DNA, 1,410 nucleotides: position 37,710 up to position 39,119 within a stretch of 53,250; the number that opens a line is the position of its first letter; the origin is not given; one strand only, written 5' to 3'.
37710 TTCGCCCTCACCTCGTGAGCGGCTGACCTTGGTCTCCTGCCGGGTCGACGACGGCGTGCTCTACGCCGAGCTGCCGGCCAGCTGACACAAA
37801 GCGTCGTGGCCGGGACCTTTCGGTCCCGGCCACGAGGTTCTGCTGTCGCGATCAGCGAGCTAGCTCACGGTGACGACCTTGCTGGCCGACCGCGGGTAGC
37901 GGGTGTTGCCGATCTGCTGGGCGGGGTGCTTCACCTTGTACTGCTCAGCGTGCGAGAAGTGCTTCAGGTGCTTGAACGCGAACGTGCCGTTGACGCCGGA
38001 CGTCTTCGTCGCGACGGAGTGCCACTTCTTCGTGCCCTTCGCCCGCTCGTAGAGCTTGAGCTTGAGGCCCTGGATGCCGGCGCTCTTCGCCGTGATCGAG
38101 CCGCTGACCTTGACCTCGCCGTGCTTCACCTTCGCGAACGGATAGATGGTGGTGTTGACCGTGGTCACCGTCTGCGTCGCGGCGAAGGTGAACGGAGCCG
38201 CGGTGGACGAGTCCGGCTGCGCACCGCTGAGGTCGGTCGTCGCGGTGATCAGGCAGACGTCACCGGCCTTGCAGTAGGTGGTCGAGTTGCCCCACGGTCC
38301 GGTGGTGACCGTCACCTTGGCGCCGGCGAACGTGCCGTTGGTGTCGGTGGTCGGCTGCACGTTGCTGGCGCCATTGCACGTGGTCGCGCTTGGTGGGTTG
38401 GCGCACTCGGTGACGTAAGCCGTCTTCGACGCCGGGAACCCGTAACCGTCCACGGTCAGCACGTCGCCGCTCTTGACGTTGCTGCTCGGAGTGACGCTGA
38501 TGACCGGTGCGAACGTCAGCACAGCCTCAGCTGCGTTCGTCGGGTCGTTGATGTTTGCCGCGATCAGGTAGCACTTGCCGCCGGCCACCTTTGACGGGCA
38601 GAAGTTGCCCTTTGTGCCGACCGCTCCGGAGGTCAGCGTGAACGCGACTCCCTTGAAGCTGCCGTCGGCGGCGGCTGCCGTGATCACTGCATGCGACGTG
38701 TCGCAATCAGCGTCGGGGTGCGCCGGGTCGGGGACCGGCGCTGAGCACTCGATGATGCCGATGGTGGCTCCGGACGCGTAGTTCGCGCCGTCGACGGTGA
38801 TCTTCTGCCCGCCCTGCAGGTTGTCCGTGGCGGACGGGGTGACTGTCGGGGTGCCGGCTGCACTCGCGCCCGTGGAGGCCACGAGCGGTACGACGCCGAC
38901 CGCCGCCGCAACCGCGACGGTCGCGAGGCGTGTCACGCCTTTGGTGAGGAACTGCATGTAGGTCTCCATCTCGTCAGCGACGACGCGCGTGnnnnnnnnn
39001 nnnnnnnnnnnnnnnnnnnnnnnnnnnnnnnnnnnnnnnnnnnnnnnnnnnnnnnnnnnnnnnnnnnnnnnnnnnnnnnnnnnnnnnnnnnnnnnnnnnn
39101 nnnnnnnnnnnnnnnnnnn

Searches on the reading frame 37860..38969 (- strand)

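Call 17: search_protein_families(library=pfam, proteins=[window:37860-38969:-])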
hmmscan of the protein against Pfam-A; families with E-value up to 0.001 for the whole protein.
window:37860-38969:- (369 aa): 1 family
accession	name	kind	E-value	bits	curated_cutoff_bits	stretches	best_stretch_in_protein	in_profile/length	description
PF00960.24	Neocarzinostat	-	7.6e-12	45.7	25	2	157-228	1-72/110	Neocarzinostatin family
